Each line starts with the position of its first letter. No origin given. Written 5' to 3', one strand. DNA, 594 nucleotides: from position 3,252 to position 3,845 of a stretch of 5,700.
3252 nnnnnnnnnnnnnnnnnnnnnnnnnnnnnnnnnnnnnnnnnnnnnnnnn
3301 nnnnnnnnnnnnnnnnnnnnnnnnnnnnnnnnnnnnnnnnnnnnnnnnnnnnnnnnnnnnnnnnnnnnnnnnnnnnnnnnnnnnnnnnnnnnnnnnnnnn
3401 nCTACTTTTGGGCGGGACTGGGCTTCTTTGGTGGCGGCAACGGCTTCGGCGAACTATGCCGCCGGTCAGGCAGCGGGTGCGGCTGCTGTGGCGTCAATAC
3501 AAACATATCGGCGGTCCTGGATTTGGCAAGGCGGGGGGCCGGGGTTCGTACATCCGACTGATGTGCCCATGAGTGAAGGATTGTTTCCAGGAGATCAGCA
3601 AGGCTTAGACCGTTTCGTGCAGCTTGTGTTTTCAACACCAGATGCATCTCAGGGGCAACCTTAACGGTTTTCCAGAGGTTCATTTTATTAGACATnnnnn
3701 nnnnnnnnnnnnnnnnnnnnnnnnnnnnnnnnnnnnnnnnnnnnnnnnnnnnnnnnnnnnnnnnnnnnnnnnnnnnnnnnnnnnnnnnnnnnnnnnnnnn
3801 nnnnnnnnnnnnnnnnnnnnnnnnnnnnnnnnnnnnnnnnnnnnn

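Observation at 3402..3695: Minus-strand Arc/Mnt-like ribbon-helix-helix ORF overlapping the 3' end of rep by 263 nt (convergent dual coding)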

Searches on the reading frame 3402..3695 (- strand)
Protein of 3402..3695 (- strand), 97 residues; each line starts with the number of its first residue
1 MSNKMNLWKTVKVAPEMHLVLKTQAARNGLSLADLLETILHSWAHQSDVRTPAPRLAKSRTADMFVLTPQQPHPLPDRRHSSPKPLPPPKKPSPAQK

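Call 4: search_protein_families(library=pfam, proteins=[window:3402-3695:-], max_evalue=1)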
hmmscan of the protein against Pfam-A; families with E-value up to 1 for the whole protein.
window:3402-3695:- (97 aa): 4 families
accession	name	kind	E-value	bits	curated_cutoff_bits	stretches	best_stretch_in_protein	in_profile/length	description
PF07764.18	Omega_Repress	-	0.0069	17.1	33.3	1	9-40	23-54/59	Omega Transcriptional Repressor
PF23807.1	RHH_10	-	0.057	14.1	27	1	10-40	27-57/84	Ribbon-helix-helix protein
PF09274.16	ParG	-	0.09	13.4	21.4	1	11-46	39-74/76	ParG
PF22513.2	FitA-like_RHH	-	0.09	13.2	27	1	15-42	10-37/39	Antitoxin FitA-like, ribbon-helix-helix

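Call 6: find_homologous_proteins(query=window:3402-3695:-, max_evalue=0.01)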
Query window:3402-3695:-: 3 candidates shared short words with the query, none scored E <= 0.01.

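Call 19: search_protein_representatives(protein=window:3402-3695:-)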
Query: 97 residues. Proteins with E-value up to 0.001 (for the whole library): 7; up to 1e-10: 2; up to 1e-30: 0. The best 7 are listed.
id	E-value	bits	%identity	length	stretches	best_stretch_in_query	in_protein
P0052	3.0e-11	59.8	43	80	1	6-77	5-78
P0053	7.7e-11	58.5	45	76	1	4-67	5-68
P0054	1.0e-09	54.9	41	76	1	2-70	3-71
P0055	2.2e-08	50.6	45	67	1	5-66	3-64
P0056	1.4e-06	44.9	32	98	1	6-92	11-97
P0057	5.1e-06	43.1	40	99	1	5-71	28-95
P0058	2.7e-04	37.6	33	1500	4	9-74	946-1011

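Call 23: search_solved_structures(query=A1, max_evalue=10, show_alignments=3)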
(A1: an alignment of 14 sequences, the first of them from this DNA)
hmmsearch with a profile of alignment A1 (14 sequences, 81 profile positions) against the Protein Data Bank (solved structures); distinct sequences matched with E-value up to 10: 11.
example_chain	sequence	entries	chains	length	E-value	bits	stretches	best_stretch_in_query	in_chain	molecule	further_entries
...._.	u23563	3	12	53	0.00035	23.7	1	7-46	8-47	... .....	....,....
1irq_A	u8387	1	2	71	0.0007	22.8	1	7-46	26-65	omega transcriptional repressor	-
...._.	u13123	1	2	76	0.038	17.2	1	16-46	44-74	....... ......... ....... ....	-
6mfx_A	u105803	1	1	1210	0.5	13.6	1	12-48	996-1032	Linear gramicidin synthase subunit A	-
6mfw_A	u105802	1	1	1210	0.5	13.6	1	12-48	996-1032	Linear gramicidin synthase subunit A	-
6mfy_A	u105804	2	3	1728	0.6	13.3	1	12-48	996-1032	Linear gramicidin synthase subunit A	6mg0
6mfz_A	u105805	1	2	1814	0.65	13.2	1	12-48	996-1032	Linear gramicidin synthase subunit A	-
9be3_A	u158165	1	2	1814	0.65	13.2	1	12-48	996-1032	Linear gramicidin synthase subunit A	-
9be4_A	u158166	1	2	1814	0.65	13.2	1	12-48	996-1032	Linear gramicidin synthase subunit A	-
9meh_A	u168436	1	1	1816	0.65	13.2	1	12-48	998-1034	Linear gramicidin synthase subunit A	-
7e4j_A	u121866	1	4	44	0.86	12.8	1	13-37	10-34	Antitoxin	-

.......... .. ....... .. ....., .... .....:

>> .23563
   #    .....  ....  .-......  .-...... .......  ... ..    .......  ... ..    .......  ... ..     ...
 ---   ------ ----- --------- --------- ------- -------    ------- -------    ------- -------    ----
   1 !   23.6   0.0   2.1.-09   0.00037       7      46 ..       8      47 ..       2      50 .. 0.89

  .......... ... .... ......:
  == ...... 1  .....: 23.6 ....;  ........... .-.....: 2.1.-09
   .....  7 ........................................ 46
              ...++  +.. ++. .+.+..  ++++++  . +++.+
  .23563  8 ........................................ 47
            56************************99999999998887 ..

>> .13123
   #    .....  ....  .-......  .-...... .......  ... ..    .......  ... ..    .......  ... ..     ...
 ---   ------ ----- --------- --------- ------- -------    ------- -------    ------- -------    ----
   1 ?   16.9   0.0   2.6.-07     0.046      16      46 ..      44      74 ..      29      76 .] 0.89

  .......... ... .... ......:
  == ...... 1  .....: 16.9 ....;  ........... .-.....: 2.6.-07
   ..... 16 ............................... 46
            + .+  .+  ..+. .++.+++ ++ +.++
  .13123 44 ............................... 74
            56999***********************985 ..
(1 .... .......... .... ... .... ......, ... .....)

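Call 25: search_protein_families(library=pfam, alignment_id=A1, max_evalue=1)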
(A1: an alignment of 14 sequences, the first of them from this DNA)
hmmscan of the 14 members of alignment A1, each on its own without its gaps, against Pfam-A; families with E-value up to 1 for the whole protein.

A. member 1, seq(97 aa): 4 families
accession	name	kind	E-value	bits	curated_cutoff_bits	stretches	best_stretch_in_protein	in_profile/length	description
PF07764.18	Omega_Repress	-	0.0069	17.1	33.3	1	9-40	23-54/59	Omega Transcriptional Repressor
PF23807.1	RHH_10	-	0.057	14.1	27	1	10-40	27-57/84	Ribbon-helix-helix protein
PF09274.16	ParG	-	0.09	13.4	21.4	1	11-46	39-74/76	ParG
PF22513.2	FitA-like_RHH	-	0.09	13.2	27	1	15-42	10-37/39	Antitoxin FitA-like, ribbon-helix-helix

B. families by the number of members that match (of 14 scanned): 10 families
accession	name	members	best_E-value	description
PF07764.18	Omega_Repress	14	0.0011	Omega Transcriptional Repressor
PF05534.18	HicB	10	0.00046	HicB family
PF22513.2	FitA-like_RHH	6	0.017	Antitoxin FitA-like, ribbon-helix-helix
PF23807.1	RHH_10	5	0.048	Ribbon-helix-helix protein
PF09274.16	ParG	2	0.083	ParG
PF05082.18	Rop-like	1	0.0017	Rop-like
PF21983.2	NikA-like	1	0.0047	Mobilization protein NikA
PF02283.22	CobU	1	0.013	Cobinamide kinase / cobinamide phosphate guanyltransferase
PF21432.3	56B_RHH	1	0.17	56B-like, Ribbon-helix-helix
PF18907.5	DUF5662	1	0.18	Family of unknown function (DUF5662)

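Call 26: find_homologous_proteins(query=A1, max_evalue=0.001)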
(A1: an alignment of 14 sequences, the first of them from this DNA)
Query A1 (14 sequences) (97 aa, profile of the alignment): 14 proteins with E <= 0.001 among 1186 candidates.
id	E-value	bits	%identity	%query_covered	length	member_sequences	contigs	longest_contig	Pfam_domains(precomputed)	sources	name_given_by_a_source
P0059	8.1e-29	117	49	85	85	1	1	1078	-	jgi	-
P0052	1.7e-27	113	41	76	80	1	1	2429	-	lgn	-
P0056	7.4e-27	111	33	89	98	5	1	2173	-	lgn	-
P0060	4.9e-26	108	43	71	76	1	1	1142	-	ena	-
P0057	1.0e-24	104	39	68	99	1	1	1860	-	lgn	-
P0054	1.2e-24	104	41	71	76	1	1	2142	-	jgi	-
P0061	1.9e-24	103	37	62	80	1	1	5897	-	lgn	-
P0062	2.7e-24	103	38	65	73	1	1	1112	-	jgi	-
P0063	4.8e-24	102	46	71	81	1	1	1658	-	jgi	-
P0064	5.1e-23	99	40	72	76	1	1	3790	-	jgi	-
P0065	1.9e-22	97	40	70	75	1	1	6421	-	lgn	-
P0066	2.0e-21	93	45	62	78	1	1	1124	-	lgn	-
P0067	2.5e-21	93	51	52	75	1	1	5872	-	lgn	-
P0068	4.2e-20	89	50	37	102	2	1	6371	-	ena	-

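Call 27: find_related_loci(query=A1, collection=viral_contigs, flank=5000)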
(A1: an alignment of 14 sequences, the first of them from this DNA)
Query A1 (97 aa) in viral_contigs; peptide patterns used: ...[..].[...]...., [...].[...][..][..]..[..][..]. (x = any residue, [..] = any of these).
97 stretches matched a pattern; 9 encode a relative of the query (tblastn E <= 1e-3); 9 distinct loci.
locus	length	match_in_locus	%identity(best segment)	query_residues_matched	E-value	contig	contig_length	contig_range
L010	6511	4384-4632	55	1-82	5e-24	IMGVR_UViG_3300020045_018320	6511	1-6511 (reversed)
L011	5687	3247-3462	50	1-72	6e-22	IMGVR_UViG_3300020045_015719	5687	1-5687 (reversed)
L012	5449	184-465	48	1-87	7e-21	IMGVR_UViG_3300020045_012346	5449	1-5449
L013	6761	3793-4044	44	4-87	3e-18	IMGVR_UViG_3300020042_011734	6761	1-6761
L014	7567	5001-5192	48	4-67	5e-17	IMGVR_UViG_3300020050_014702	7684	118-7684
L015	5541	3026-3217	48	4-67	4e-17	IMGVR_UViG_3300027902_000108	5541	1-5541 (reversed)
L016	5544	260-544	38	6-87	9e-15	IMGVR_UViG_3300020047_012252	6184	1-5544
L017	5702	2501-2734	35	1-79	1e-12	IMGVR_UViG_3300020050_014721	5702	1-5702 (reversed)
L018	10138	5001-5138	44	11-60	2e-7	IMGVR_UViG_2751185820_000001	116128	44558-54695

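Call 28: find_encoding_contigs(protein=P0061, flank=8000, max_places=1)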
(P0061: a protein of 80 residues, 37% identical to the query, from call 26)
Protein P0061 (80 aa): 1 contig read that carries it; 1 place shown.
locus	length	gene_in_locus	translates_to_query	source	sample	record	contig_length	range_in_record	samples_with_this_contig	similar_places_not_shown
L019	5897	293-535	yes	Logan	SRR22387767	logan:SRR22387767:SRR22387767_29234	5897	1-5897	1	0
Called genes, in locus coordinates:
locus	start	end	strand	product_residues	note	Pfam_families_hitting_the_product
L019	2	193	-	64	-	?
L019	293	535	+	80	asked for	-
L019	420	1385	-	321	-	PF23343:REP_ORF2-G2P, PF20199:RepSA (faint)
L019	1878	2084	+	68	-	-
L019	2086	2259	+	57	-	-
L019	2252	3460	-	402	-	PF05707:Zot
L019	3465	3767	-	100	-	-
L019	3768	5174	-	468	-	-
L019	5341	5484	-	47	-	PF25631:Inovirus_capsid (weak)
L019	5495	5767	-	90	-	-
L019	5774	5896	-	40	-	?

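Call 29: find_encoding_contigs(protein=P0065, flank=8000, max_places=1)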
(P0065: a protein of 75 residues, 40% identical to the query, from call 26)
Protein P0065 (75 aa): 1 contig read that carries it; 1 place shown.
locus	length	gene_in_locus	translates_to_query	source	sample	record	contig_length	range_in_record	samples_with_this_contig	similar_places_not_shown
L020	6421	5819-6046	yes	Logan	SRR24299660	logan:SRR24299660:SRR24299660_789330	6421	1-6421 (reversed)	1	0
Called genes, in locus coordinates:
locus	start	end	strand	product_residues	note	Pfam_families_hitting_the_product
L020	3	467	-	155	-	?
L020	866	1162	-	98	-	-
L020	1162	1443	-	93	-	-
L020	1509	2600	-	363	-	PF05707:Zot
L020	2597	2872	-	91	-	PF10734:DUF2523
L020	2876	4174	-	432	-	-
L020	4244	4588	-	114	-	-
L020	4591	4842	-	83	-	PF05356:Phage_Coat_B (weak)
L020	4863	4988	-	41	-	-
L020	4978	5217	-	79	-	-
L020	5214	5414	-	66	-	-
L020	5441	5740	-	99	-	PF07459:CTX_RstB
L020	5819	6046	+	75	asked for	-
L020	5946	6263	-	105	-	-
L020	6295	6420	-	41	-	?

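Call 30: find_encoding_contigs(protein=P0067, flank=8000, max_places=1)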
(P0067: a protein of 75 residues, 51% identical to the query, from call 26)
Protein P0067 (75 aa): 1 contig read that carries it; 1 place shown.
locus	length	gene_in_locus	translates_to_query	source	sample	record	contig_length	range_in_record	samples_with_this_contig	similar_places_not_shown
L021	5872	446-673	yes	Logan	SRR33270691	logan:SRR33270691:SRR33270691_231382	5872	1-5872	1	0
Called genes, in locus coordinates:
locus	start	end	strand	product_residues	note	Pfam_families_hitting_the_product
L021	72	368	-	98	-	PF07459:CTX_RstB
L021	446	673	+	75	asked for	-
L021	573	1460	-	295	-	PF23343:REP_ORF2-G2P, PF20199:RepSA (faint)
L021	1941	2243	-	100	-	-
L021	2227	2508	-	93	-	-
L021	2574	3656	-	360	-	PF05707:Zot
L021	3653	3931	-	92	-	PF10734:DUF2523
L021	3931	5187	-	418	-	-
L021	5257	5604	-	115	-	-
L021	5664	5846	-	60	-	PF05356:Phage_Coat_B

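Call 31: find_encoding_contigs(protein=P0068, flank=8000, max_places=1)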
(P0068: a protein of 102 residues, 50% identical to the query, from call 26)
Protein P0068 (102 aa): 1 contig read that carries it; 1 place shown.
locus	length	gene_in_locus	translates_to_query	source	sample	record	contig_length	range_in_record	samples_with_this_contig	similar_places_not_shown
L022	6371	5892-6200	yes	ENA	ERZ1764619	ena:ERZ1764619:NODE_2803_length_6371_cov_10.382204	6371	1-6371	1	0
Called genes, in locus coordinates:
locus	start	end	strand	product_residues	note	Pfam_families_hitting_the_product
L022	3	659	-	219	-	?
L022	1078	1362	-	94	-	-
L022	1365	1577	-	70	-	-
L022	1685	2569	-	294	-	PF05707:Zot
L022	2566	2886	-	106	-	PF17537:DUF5455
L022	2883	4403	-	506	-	-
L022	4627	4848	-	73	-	PF19199:Phage_coatGP8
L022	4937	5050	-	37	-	-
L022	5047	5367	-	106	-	-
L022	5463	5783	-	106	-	PF07459:CTX_RstB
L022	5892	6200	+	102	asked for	-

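Call 47: predict_structure(alignment_id=A2)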
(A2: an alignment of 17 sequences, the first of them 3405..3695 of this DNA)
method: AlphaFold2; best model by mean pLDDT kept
length: 97 residues; sequences in the alignment: 17
mean_pLDDT: 77.4   pTM: 0.41
mean pLDDT of the five models: 77.4, 76.8, 75.5, 75.4, 73.0
residues with pLDDT >= 90: 27; 70-90: 34; 50-70: 34; < 50: 2
segments of 3 or more residues with pLDDT < 50: none
pLDDT, mean of each block of 10 residues (from residue 1): 52 88 96 92 88 70 64 67 79 77
secondary structure, 60 per line:
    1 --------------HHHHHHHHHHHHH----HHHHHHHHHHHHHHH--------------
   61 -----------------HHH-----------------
elements in order: H15-27 H32-46

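Call 52: fold_search(model_id=the predicted structure, library=pdb)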
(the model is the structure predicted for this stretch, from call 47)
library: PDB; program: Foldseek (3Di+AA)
matches with E <= 10: 147; with E <= 0.001: 0
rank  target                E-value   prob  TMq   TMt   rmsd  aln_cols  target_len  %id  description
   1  5x3t_A                2.7e-01  0.63  0.33  0.44  14.4        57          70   23  VapBC from Mycobacterium tuberculosis (released 2017-06-07)
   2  1ea4_F                5.4e-01  0.87  0.36  0.74   4.1        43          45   19  TRANSCRIPTIONAL REPRESSOR COPG/22bp dsDNA COMPLEX (released 2001-07-05)
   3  2mdv_MODEL_1_A        6.3e-01  0.72  0.31  0.67   2.4        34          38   24  NMR structure of beta alpha alpha 38 (released 2014-10-01)
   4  1par_A                7.4e-01  0.80  0.40  0.70   6.6        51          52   14  DNA RECOGNITION BY BETA-SHEETS IN THE ARC REPRESSOR-OPERATOR CRYSTAL STRUCTURE (released 1994-07-31)
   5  1b01_A                8.0e-01  0.77  0.36  0.75   4.1        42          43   19  TRANSCRIPTIONAL REPRESSOR COPG/DNA COMPLEX (released 1999-11-19)
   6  1myk_B                9.3e-01  0.77  0.38  0.76   3.3        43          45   14  CRYSTAL STRUCTURE, FOLDING, AND OPERATOR BINDING OF THE HYPERSTABLE ARC REPRESSOR MUTANT PL8 (released 1995-01-26)
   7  2k9i_MODEL_1_A        9.3e-01  0.63  0.36  0.60   5.0        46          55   24  NMR structure of plasmid copy control protein ORF56 from sulfolobus islandicus (released 2009-10-20)
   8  1ea4_E                1.0e+00  0.72  0.36  0.74   4.2        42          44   19  TRANSCRIPTIONAL REPRESSOR COPG/22bp dsDNA COMPLEX (released 2001-07-05)
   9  1ea4_B                1.0e+00  0.69  0.33  0.73   4.1        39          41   20  TRANSCRIPTIONAL REPRESSOR COPG/22bp dsDNA COMPLEX (released 2001-07-05)
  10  1baz_A                1.1e+00  0.77  0.38  0.71   2.2        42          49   12  ARC REPRESSOR MUTANT PHE10VAL (released 1998-06-17)
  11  1ea4_H                1.2e+00  0.66  0.35  0.71   3.2        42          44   17  TRANSCRIPTIONAL REPRESSOR COPG/22bp dsDNA COMPLEX (released 2001-07-05)
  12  2ba3_MODEL_1_A        1.2e+00  0.66  0.31  0.56   4.2        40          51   12  NMR Structure of NikA N-terminal Fragment (released 2006-10-03)
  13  1myl_A                1.3e+00  0.77  0.36  0.71   1.4        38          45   13  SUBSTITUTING HYDROPHOBIC RESIDUES FOR A BURIED SALT BRIDGE ENHANCES PROTEIN STABILITY BUT DOES NOT REDUCE CONFORMATION (released 1995-01-26)
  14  8u12_A                1.3e+00  0.77  0.38  0.69   2.5        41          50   20  Crystal Structure of Antitoxin Protein Rv0298 of Type II Toxin-antitoxin Systems from Mycobacterium tuberculosis (released 2023-09-27)
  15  8ypj_A                1.3e+00  0.66  0.37  0.67   5.1        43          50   19  Cyrstal structure of the MazE-mt10 Antitoxin from Mycobacterium tuberculosis (released 2024-05-15)
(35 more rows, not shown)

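Call 74: search_protein_families(library=phrogs, proteins=[window:3405-3695:-], max_evalue=0.01)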
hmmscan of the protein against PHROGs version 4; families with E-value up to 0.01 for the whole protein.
window:3405-3695:- (97 aa): 0 families

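Call 75: search_protein_families(library=ncbifam, proteins=[window:3405-3695:-], max_evalue=1)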
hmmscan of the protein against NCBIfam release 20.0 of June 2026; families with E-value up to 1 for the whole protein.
window:3405-3695:- (97 aa): 0 families

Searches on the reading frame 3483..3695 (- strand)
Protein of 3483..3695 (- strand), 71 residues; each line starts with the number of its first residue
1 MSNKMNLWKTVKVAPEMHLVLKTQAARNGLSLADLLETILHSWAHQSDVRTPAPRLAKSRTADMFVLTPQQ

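Call 53: search_dna_similar(query=window:3483-3695:-, collection=phages, mode=protein, max_evalue=10, max_rows=20)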
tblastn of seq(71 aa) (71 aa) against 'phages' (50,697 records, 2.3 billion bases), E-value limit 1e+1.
Records with a match: 9; places in all: 9; records where one place covers at least 80% of the query: 0.
Best place of each record, by identity: <60% 9.
By first word of the organism name: Rhizobium 7; Bacillus 1; Streptococcus 1.
By host as written in the record: Rhizobium etli CFN42 2; Rhizobium phaseoli N1_15 1; Rhizobium phaseoli N2_6 1; Rhizobium phaseoli N1_10 1; Rhizobium etli Y2_11 1; Rhizobium etli Y2_17 1; Bacillus subtilis BEST7003 1; Streptococcus suis 1.
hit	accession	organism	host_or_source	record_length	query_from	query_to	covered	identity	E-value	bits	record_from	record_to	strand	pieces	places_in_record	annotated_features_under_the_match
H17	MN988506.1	Rhizobium phage RHph_N1_15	Rhizobium phaseoli N1_15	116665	11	43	46%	42.4%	1e+0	32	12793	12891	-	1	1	hypothetical protein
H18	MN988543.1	Rhizobium phage RHph_N2_6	Rhizobium phaseoli N2_6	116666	11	43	46%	42.4%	1e+0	32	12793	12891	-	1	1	hypothetical protein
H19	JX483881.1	Rhizobium phage RHEph10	Rhizobium etli CFN42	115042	11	43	46%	42.4%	1e+0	32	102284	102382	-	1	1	hypothetical protein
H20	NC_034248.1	Rhizobium phage RHEph10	Rhizobium etli CFN42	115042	11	43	46%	42.4%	1e+0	32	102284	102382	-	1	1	hypothetical protein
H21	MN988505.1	Rhizobium phage RHph_N1_10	Rhizobium phaseoli N1_10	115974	11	43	46%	42.4%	1e+0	32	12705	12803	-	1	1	hypothetical protein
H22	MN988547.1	Rhizobium phage RHph_Y2_11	Rhizobium etli Y2_11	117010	10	43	48%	41.2%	9e-1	32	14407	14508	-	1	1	hypothetical protein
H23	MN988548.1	Rhizobium phage RHph_Y2_17_1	Rhizobium etli Y2_17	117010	10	43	48%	41.2%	9e-1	32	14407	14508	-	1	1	hypothetical protein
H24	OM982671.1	Bacillus phage SBSphiJ4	Bacillus subtilis BEST7003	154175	37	70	48%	38.2%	4e+0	30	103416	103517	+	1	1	hypothetical protein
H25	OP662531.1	Streptococcus phage YS43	Streptococcus suis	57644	9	42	48%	35.3%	8e+0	30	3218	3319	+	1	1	peptide-binding protein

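Call 58: find_related_loci(query=A3, collection=genome_contigs, flank=6000)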
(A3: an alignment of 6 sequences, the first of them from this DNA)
Query A3 (71 aa) in genome_contigs; peptide patterns used: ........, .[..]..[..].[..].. (x = any residue, [..] = any of these).
155 stretches matched a pattern, but none encodes a relative of the query by tblastn (E <= 1e-3).

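Call 84: find_related_loci(query=A3, collection=metagenome_contigs, flank=4000)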
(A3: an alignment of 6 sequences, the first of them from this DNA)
Query A3 (71 aa) in metagenome_contigs; peptide patterns used: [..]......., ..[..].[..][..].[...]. (x = any residue, [..] = any of these).
241 stretches matched a pattern, but none encodes a relative of the query by tblastn (E <= 1e-3).
